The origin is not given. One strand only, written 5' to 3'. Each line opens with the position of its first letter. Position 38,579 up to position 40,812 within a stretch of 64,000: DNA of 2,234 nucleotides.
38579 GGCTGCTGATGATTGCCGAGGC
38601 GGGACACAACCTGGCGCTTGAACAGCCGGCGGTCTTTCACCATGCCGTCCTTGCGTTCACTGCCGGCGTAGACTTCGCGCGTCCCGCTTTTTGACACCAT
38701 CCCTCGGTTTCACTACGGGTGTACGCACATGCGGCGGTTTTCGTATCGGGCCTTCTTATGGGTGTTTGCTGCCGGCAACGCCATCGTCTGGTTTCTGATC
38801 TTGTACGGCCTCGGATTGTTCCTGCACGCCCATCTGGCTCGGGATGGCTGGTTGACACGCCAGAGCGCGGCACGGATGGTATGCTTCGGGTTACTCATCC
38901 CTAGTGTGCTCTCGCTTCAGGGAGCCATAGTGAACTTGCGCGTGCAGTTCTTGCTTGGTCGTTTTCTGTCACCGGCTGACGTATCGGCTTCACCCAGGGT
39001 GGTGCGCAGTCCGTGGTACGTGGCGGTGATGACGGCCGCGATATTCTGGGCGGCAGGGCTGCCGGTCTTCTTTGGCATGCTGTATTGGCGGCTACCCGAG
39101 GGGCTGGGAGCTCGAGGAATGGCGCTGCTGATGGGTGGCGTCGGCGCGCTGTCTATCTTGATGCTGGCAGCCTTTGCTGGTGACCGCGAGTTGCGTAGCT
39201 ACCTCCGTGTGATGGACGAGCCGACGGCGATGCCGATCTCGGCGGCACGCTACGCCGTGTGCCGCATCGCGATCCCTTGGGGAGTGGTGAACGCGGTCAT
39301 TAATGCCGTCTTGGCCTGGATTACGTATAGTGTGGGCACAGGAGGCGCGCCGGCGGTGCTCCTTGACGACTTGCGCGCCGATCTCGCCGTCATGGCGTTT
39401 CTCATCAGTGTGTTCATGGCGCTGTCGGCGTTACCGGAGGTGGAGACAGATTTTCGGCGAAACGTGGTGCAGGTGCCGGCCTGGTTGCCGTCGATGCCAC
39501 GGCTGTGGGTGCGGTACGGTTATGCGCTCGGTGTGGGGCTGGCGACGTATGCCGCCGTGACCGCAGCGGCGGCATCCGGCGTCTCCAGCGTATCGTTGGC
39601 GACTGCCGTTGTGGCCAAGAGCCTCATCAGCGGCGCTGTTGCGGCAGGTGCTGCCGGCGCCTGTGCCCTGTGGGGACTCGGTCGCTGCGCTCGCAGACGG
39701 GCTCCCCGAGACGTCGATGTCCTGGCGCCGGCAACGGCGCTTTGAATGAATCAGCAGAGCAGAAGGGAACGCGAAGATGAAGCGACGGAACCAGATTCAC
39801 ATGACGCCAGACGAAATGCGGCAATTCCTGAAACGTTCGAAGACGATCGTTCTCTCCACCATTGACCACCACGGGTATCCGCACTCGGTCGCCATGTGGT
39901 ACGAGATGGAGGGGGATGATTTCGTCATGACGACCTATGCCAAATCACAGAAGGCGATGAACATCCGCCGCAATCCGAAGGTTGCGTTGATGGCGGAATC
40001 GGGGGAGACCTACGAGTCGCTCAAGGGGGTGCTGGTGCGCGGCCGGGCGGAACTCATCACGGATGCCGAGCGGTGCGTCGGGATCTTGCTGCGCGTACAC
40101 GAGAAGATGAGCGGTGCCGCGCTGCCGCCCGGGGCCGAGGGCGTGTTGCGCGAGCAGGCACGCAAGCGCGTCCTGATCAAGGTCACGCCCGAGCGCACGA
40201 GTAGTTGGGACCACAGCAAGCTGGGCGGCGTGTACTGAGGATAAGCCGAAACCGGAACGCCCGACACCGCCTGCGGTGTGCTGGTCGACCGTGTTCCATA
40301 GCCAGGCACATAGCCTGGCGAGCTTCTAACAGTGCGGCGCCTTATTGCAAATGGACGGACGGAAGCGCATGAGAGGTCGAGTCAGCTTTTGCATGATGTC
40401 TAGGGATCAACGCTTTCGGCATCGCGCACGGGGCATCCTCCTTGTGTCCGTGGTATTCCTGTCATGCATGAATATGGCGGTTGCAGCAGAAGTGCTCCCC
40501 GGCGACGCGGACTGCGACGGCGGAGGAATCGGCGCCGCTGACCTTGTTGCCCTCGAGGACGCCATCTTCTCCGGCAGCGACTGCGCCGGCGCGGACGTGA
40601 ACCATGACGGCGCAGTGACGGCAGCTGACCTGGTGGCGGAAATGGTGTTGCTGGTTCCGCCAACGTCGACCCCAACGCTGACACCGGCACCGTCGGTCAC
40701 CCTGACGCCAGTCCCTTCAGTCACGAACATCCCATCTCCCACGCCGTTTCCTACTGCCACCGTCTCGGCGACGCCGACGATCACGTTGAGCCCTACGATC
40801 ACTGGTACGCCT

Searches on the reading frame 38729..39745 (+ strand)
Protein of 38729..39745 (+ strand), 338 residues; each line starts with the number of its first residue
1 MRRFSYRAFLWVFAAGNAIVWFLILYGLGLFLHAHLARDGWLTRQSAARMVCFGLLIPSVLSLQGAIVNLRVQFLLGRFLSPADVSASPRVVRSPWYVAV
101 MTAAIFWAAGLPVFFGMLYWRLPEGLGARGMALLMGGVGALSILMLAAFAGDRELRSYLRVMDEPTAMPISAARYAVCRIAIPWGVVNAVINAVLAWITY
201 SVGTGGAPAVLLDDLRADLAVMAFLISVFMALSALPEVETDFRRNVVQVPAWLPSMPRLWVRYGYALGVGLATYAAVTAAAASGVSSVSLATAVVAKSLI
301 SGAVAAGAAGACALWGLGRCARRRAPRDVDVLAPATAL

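Call 13: search_protein_families(library=pfam, proteins=[window:38729-39745:+], max_evalue=0.001)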
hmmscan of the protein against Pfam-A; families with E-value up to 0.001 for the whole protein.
window:38729-39745:+ (338 aa): 0 families

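Call 44: search_protein_families(library=pfam, proteins=[window:38729-39745:+], max_evalue=1)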
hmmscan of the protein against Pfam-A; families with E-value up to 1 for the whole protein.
window:38729-39745:+ (338 aa): 1 family
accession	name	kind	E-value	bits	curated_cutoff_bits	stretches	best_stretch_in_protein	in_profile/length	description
PF07332.16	Phage_holin_3_6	-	0.012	16.1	28.4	1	267-326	35-101/116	Putative Actinobacterial Holin-X, holin superfamily III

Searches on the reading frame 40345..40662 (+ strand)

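Call 44: search_protein_families(library=pfam, proteins=[window:40345-40662:+], max_evalue=1)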
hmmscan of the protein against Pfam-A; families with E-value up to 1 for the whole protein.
seq(106 aa): 1 family
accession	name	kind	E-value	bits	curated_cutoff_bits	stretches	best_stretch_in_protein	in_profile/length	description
PF00404.24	Dockerin_1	-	0.003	18.1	22.9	1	61-96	9-49/57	Dockerin type I domain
